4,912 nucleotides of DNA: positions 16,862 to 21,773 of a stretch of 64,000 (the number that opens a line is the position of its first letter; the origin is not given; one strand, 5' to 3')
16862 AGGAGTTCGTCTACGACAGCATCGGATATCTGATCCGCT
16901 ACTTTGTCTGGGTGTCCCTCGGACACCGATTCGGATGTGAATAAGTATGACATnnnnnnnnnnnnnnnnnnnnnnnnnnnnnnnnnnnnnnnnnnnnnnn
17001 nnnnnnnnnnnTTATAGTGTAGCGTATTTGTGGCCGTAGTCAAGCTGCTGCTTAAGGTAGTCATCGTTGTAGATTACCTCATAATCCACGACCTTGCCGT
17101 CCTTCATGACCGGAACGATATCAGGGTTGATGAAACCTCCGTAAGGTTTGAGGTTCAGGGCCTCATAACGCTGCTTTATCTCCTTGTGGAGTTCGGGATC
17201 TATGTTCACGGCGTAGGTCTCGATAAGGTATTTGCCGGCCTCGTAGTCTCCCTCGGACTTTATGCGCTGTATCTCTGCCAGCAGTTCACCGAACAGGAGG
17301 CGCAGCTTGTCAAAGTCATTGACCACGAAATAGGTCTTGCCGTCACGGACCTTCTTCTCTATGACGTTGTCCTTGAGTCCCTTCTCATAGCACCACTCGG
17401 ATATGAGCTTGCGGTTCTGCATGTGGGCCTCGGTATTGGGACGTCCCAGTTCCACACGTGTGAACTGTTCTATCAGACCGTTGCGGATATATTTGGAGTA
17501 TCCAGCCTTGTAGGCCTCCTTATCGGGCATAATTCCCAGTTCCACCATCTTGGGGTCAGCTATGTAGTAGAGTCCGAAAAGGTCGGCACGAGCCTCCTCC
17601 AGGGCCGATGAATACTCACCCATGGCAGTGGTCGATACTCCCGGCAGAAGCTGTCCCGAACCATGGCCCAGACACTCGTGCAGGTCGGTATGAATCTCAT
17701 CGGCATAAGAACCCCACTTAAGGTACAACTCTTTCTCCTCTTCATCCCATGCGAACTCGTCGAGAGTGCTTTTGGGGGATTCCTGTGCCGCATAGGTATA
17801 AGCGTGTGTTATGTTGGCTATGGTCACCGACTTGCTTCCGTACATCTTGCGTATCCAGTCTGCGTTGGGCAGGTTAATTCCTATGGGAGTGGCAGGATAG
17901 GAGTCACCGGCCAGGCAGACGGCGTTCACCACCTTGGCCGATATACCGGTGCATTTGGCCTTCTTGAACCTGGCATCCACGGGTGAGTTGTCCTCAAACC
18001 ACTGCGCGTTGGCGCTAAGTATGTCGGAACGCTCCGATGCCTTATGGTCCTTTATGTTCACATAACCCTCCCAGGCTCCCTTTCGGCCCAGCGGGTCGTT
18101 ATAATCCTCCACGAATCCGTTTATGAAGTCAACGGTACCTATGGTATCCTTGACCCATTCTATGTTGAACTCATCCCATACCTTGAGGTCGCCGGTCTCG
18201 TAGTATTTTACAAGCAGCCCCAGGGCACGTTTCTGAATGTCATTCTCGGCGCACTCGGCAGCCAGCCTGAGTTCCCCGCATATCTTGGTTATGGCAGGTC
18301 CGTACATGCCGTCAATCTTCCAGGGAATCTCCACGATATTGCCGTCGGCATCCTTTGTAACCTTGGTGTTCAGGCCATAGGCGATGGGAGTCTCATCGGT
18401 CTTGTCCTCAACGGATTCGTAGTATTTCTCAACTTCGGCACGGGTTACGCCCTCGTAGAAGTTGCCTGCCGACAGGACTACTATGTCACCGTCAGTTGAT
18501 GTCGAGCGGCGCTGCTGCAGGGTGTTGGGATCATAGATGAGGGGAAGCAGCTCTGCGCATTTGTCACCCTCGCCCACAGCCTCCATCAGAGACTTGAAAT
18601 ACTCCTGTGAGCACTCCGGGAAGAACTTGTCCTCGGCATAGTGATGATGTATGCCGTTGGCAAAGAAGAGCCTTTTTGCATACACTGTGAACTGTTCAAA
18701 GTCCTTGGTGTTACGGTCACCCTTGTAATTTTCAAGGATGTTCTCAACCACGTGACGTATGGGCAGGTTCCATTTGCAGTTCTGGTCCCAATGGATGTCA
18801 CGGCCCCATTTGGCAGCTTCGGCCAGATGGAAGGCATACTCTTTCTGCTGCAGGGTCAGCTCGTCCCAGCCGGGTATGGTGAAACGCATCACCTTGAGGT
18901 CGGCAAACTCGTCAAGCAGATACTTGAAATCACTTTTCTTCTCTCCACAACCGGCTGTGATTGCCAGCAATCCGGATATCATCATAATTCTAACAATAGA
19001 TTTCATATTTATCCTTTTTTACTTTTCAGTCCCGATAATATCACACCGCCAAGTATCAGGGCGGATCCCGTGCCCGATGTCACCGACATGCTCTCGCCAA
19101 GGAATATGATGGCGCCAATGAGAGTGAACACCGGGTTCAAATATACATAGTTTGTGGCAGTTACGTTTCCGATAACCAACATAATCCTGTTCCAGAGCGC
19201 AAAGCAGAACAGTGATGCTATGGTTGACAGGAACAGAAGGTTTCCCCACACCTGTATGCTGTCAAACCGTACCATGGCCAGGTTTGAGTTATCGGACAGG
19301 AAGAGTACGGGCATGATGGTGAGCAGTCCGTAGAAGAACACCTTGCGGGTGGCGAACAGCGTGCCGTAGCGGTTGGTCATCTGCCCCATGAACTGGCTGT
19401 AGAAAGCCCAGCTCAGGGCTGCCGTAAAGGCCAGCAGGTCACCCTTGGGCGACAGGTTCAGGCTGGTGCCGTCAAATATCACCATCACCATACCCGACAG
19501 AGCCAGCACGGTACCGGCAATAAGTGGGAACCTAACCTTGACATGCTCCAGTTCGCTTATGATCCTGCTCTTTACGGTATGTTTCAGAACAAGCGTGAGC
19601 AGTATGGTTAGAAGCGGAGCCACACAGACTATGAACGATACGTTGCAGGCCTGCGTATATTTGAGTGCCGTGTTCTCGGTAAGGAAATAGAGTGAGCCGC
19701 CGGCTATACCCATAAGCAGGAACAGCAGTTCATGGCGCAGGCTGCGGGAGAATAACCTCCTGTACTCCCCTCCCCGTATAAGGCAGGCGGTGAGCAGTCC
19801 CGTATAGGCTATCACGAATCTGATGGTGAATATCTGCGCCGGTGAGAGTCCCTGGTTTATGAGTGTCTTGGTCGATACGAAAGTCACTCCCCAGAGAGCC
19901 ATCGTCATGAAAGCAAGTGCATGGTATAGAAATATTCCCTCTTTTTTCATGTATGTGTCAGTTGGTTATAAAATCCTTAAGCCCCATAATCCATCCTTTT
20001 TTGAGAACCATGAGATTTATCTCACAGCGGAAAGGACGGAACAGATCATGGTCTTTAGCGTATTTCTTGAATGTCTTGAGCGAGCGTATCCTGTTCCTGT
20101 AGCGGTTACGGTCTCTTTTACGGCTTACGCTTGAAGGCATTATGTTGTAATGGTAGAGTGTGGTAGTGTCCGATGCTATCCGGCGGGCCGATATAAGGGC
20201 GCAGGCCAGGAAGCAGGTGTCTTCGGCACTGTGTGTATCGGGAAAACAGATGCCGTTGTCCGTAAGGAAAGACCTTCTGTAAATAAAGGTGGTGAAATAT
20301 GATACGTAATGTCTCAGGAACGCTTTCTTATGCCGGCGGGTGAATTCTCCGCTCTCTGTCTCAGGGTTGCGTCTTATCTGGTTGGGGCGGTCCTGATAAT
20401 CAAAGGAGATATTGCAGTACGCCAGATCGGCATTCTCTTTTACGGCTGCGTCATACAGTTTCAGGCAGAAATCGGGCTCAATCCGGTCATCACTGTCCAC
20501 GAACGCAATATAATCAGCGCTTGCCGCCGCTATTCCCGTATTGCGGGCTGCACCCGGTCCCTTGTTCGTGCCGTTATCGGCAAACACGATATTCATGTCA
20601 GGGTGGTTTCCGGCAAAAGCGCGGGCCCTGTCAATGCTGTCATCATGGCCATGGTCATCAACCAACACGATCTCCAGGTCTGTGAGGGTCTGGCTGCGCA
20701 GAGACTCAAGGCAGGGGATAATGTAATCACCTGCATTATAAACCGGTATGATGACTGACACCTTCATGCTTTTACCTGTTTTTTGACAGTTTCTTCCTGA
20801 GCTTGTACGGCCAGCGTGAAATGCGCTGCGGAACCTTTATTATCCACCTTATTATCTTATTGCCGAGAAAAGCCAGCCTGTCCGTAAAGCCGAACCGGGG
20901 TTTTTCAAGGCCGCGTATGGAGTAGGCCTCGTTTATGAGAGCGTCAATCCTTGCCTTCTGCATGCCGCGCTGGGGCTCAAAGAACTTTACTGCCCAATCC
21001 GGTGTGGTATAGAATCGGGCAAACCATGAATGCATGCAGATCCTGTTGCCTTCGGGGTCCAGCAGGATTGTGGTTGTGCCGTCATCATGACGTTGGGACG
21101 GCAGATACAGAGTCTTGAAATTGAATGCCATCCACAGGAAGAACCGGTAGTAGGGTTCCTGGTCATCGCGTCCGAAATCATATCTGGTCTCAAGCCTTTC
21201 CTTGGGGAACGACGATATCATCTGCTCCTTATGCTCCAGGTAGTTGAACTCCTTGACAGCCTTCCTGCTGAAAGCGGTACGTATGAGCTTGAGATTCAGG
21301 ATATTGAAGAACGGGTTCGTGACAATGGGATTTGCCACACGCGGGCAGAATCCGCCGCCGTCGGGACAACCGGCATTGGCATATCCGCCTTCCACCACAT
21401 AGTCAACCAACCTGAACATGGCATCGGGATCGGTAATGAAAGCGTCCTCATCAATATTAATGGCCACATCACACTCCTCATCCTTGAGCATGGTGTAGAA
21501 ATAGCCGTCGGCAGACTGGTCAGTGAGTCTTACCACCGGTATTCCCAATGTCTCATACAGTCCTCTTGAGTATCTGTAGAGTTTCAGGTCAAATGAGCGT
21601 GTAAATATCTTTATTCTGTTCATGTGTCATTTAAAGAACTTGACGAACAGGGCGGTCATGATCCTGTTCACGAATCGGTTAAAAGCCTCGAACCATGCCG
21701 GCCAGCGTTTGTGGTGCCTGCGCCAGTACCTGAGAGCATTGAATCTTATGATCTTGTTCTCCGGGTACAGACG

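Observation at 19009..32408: A pneumococcal tar/lic-like toolkit in a Bacteroidales genome: three LicD paralogs, two CDP-activation modules, a flippase and a DMT transporter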

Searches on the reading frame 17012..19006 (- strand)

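Call 6: search_protein_families(library=ncbifam, proteins=[window:17012-19006:-], max_evalue=0.01)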
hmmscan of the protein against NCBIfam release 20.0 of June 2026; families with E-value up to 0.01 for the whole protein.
window:17012-19006:- (664 aa): 0 families

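Call 60: search_protein_families(library=pfam, proteins=[window:17012-19006:-], max_evalue=0.0001)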
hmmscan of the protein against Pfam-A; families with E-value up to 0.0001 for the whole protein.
window:17012-19006:- (664 aa): 1 family
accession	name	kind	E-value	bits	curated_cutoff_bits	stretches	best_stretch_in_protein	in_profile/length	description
PF03571.21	Peptidase_M49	-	7.8e-49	166.9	21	2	232-454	98-309/548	Peptidase family M49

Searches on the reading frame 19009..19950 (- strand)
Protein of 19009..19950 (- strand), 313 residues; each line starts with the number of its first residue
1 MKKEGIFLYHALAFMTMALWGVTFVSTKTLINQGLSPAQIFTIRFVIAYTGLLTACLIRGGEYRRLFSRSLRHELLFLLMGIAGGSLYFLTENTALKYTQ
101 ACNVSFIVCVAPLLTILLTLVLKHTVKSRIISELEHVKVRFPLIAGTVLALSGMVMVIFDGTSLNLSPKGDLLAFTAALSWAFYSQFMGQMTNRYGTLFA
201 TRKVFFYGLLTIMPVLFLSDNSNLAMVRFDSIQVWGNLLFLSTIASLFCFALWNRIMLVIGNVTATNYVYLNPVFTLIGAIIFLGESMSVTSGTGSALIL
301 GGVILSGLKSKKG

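Call 3: search_protein_families(library=pfam, proteins=[window:19009-19950:-])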
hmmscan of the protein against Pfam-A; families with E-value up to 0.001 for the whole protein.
window:19009-19950:- (313 aa): 1 family
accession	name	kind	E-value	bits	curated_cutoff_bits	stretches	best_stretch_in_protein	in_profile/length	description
PF00892.27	EamA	-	8.3e-30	104.3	28.2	2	169-306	2-133/135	EamA-like transporter family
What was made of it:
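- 19009..19950 (-): EamA/DMT 10-TM transporter at the distal end of the locus; role unresolved. PF00892 104 bits (call 3).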

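Call 5: search_protein_families(library=ncbifam, proteins=[window:19009-19950:-], max_evalue=0.01)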
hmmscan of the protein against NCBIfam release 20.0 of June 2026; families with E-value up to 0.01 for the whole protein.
window:19009-19950:- (313 aa): 5 families
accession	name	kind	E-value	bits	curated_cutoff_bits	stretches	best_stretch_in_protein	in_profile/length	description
TIGR00950.1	2A78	equivalog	2.2e-18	66.6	230.2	1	20-304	1-264/264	carboxylate/amino acid/amine transporter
NF008432.0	PRK11272.1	equivalog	1.6e-14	53.9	270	1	10-309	13-288/294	drug/metabolite exporter YedA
NF050091.1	ArAmAcExpYddG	equivalog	1.3e-08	34.8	300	1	12-306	9-282/285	aromatic amino acid exporter YddG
NF008676.0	PRK11689.1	equivalog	2.1e-08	33.6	194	1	93-310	85-291/297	aromatic amino acid DMT transporter YddG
NF008523.0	PRK11453.1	equivalog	0.0002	21.1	472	1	81-305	67-284/299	O-acetylserine/cysteine exporter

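Call 38: search_solved_structures(query=window:19009-19950:-, max_evalue=1)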
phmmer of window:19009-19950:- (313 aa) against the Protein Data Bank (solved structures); distinct sequences matched with E-value up to 1: 0.
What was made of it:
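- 19009..19950 (-): No PDB sequence hit at E<=1 (call 38).
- On Lic-1 phosphocholine pathway (LicA-D): It has no hit to any solved structure at E<=1 (call 38).
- Closest known: Streptococcus pneumoniae lic/tar teichoic-acid decoration. Different: EamA shows no LicB-specific similarity (call 38).
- Tried and rejected: The PDB sequence search gave no hit at all (call 38), so no test of specificity was possible.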

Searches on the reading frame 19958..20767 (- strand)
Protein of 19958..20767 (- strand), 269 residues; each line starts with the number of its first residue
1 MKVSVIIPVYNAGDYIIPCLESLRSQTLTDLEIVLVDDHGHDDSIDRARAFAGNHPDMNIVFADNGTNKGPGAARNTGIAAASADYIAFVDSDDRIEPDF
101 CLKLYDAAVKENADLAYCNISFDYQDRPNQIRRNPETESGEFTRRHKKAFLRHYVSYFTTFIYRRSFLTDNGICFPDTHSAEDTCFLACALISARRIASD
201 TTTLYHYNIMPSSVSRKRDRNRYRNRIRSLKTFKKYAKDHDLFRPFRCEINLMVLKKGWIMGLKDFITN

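Call 3: search_protein_families(library=pfam, proteins=[window:19958-20767:-])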
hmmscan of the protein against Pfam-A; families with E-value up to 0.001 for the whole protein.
window:19958-20767:- (269 aa): 3 families
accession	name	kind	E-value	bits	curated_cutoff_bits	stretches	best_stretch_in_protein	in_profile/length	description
PF00535.33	Glycos_transf_2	-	5.3e-34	118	23.3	1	4-168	1-164/168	Glycosyl transferase family 2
PF13641.12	Glyco_tranf_2_3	-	4.4e-10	40.4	27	1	3-172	3-175/230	Glycosyltransferase like family 2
PF10111.15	Glyco_tranf_2_2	-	8.3e-09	35.8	27.3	1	4-131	1-133/276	Glycosyltransferase like family 2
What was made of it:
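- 19958..20767 (-): GT2-family glycosyltransferase. PF00535 118 bits (call 3).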

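Call 5: search_protein_families(library=ncbifam, proteins=[window:19958-20767:-], max_evalue=0.01)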
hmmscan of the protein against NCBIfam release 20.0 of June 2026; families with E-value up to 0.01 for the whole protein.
window:19958-20767:- (269 aa): 24 families
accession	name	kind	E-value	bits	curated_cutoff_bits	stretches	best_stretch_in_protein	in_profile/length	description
NF007482.0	PRK10073.1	equivalog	3.9e-40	137.9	423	1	2-224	7-232/334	glycosyltransferase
NF047683.1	TeichurnBiosyTuaG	equivalog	2.6e-17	63.3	400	1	2-111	7-114/252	teichuronic acid biosynthesis protein TuaG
TIGR03965.1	mycofact_glyco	equivalog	1e-15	57.6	280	1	2-170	75-243/467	mycofactocin biosynthesis glycosyltransferase MftF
NF041875.1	EPS_EpsD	equivalog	2.7e-15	56.6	370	1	3-107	1-103/325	exopolysaccharide biosynthesis glycosyltransferase EpsD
NF041394.1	GtaseAglG_Halo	equivalog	7.8e-14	51.6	440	1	1-110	1-109/304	glucosyl-dolichyl phosphate glucuronosyltransferase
NF050050.1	ProtGlycPglI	equivalog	1.2e-13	51.2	500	1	2-106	3-106/306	GalNAc(5)-diNAcBac-PP-undecaprenol beta-1,3-glucosyltransferase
NF053739.1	GlytfEpsEBac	equivalog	1.8e-12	46.8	450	1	2-94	2-93/265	glycosyltransferase EpsE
TIGR03937.1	PgaC_IcaA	equivalog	1e-11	44.5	422.3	1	2-99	46-141/407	poly-beta-1,6-N-acetyl-D-glucosamine synthase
NF038302.1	EPS_HpsE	equivalog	4e-11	42.4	300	1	2-129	2-133/307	hormogonium polysaccharide biosynthesis glycosyltransferase HpsE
TIGR03111.1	glyc2_xrt_Gpos1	hypoth_equivalog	4.6e-11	42.2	363.95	1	2-104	50-152/439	TIGR03111 family XrtG-associated glycosyltransferase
TIGR04283.1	glyco_like_mftF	equivalog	1e-10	41.6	182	1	3-127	1-116/221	TIGR04283 family arsenosugar biosynthesis glycosyltransferase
NF007453.0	PRK10018.1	equivalog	2.4e-09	37.3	382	1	3-100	8-103/280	colanic acid biosynthesis glycosyltransferase WcaA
TIGR04017.1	WcaA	equivalog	2.8e-09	37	495.75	1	3-100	7-102/279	colanic acid biosynthesis glycosyltransferase WcaA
NF010496.0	PRK13915.1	equivalog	1.8e-08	33.8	262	1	2-110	32-144/307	glucosyl-3-phosphoglycerate synthase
TIGR03469.1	HpnB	hypoth_equivalog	4.3e-08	32.6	379.25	1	2-117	45-169/386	hopene-associated glycosyltransferase HpnB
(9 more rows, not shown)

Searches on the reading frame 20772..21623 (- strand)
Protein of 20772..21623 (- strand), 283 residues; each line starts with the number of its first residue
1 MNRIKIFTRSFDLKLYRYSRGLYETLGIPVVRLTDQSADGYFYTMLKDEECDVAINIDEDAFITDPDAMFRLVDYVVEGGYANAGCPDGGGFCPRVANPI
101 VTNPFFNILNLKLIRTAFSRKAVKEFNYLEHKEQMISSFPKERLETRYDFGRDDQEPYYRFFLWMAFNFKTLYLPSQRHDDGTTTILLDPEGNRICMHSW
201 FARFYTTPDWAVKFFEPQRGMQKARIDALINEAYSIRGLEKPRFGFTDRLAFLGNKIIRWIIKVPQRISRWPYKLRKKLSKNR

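Call 3: search_protein_families(library=pfam, proteins=[window:20772-21623:-])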
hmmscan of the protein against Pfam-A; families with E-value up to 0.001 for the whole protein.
window:20772-21623:- (283 aa): 0 families

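Call 5: search_protein_families(library=ncbifam, proteins=[window:20772-21623:-], max_evalue=0.01)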
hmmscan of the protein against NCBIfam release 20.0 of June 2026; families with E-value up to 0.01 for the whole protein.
window:20772-21623:- (283 aa): 0 families

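Call 19: search_protein_families(library=pfam, proteins=[window:20772-21623:-], max_evalue=0.01)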
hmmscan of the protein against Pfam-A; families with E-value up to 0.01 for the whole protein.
window:20772-21623:- (283 aa): 0 families
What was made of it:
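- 20772..21623 (-): Unannotated protein with a GT-A fold; a probable third glycosyltransferase. No Pfam or NCBIfam match (calls 3, 5, 19).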

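Call 46: find_homologous_proteins(query=window:20772-21623:-, max_evalue=0.00001)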
Query window:20772-21623:- (283 aa): 690 proteins with E <= 0.00001 among 1244 candidates; the best 120 are listed.
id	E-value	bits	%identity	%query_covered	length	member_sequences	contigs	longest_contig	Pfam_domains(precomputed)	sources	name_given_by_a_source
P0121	8.6e-195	663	100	100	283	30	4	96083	-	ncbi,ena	-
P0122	5.4e-167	572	84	99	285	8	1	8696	-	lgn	-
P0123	2.2e-161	554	80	99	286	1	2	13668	-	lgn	-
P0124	3.9e-161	553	82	99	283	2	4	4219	-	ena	-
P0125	5.1e-160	549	80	96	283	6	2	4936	-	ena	-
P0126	4.3e-157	540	79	99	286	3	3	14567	-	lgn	-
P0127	8.4e-156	535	79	96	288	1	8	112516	-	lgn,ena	-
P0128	5.9e-154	529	77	99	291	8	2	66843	-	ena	-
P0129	1.8e-153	528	78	99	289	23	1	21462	-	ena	-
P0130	1.6e-152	525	77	99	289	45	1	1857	-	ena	-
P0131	7.4e-152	522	78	99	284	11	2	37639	-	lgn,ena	-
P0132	2.9e-151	521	73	100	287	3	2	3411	-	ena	-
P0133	1.6e-150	518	75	99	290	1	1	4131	-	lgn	-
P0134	1.5e-149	515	77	100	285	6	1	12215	-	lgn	-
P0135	1.6e-149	515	75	99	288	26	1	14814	-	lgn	-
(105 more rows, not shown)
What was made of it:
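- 20772..21623 (-): 690 homologues, those that carry a name being 'hypothetical' (call 46).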

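Call 56: predict_structure(alignment_id=A1)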
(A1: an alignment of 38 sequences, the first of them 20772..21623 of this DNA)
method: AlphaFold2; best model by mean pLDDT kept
length: 283 residues; sequences in the alignment: 38
mean_pLDDT: 90.3   pTM: 0.88
mean pLDDT of the five models: 90.3, 89.8, 89.2, 88.6, 86.4
residues with pLDDT >= 90: 185; 70-90: 85; 50-70: 13; < 50: 0
segments of 3 or more residues with pLDDT < 50: none
pLDDT, mean of each block of 10 residues (from residue 1): 91 93 96 84 95 96 97 98 92 81 95 97 96 96 83 90 98 94 92 95 77 69 89 97 93 88 83 84 69
secondary structure, 60 per line:
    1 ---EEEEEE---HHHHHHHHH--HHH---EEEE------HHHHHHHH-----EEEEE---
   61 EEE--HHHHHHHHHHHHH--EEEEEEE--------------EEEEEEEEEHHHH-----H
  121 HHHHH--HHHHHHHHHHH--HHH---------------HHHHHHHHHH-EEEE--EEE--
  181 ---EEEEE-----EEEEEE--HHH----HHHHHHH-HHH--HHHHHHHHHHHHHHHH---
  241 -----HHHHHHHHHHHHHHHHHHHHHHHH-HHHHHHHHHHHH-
elements in order: E4-9 H13-21 E30-33 H40-47 E53-57 E61-63 H66-78 E81-87 E102-110 H111-114 H120-125 H128-138 H159-168 E170-173 E176-178 E184-188 E194-199 H209-215 H222-237 H246-269 H271-282
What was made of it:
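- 20772..21623 (-): AlphaFold model pLDDT 90.3 (call 56).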

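Call 59: fold_search(model_id=the predicted structure, library=pdb)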
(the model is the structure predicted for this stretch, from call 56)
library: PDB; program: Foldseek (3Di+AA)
matches with E <= 10: 1659; with E <= 0.001: 20
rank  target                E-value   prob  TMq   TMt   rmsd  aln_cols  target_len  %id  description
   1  6fxm_A                3.8e-05  1.00  0.37  0.17   9.1       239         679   10  Crystal Structure of full-length Human Lysyl Hydroxylase LH3 - Cocrystal with Mn2+ (released 2018-08-22)
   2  2c0n                  4.1e-05  1.00  0.33  0.47   8.8       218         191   13  Crystal Structure of A197 from STIV (released 2005-09-29)
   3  6fxr_A                7.1e-05  1.00  0.35  0.16   9.5       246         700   10  Crystal Structure of full-length Human Lysyl Hydroxylase LH3 - Cocrystal with Fe2+, Mn2+, UDP-Gal (released 2018-08-22)
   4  8smn_A                7.6e-05  0.99  0.30  0.18  16.5       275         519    7  Xenopus laevis hyaluronan synthase 1, nascent HA polymer bound state (released 2024-05-01)
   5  2qgi_A                9.8e-05  1.00  0.35  0.40   7.5       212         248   11  The UDP complex structure of the sixth gene product of the F1-ATPase operon of Rhodobacter blasticus (released 2008-01-22)
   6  6fxk_A                1.2e-04  1.00  0.38  0.18   9.9       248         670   10  Crystal Structure of full-length Human Lysyl Hydroxylase LH3 (released 2018-08-22)
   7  6te3_A                1.7e-04  1.00  0.38  0.17   9.9       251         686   11  Crystal Structure of full-length Human Lysyl Hydroxylase LH3 - Cocrystal with Fe2+, Mn2+, UDP (released 2021-05-19)
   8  2nxv_A                2.1e-04  1.00  0.35  0.39  11.6       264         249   11  Structure of the 6th ORF of the Rhodobacter blastica ATPase operon; Majastridin (released 2007-12-18)
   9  6teu_A                2.5e-04  1.00  0.38  0.17  10.0       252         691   11  Crystal Structure of full-length Human Lysyl Hydroxylase LH3 - Val80Lys mutant - Cocrystal with Fe2+, Mn2+ (released 2021-05-19)
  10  6yv7_B                3.2e-04  0.97  0.32  0.27  14.3       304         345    8  Mannosyltransferase PcManGT from Pyrobaculum calidifontis (released 2020-07-22)
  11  6tez_A                3.4e-04  1.00  0.39  0.18   9.3       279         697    9  Crystal Structure of full-length Human Lysyl Hydroxylase LH3 - Val80Lys mutant - Cocrystal with Fe2+, Mn2+, UDP-Glucur (released 2021-05-19)
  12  2p6w                  3.6e-04  1.00  0.29  0.38   8.4       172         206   11  Crystal structure of a glycosyltransferase involved in the glycosylation of the major capsid of PBCV-1 (released 2007-08-21)
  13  6oew_A                4.4e-04  0.98  0.34  0.38  11.7       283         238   12  Structure of a Cytidylyltransferase from Leptospira borgpetersenii serovar Hardjo-bovis (strain JB197) (released 2019-04-17)
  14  8smp_A                4.4e-04  0.97  0.32  0.19  15.9       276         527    8  Xenopus laevis hyaluronan synthase 1, UDP-bound, gating loop inserted state (released 2024-05-01)
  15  8smm_A                4.7e-04  0.96  0.30  0.18  14.9       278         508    7  Xenopus laevis hyaluronan synthase 1 (released 2024-05-01)
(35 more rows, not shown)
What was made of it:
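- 20772..21623 (-): Foldseek hits are all GT-A glycosyltransferases, E about 4e-5, TM 0.3-0.4 (call 59).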
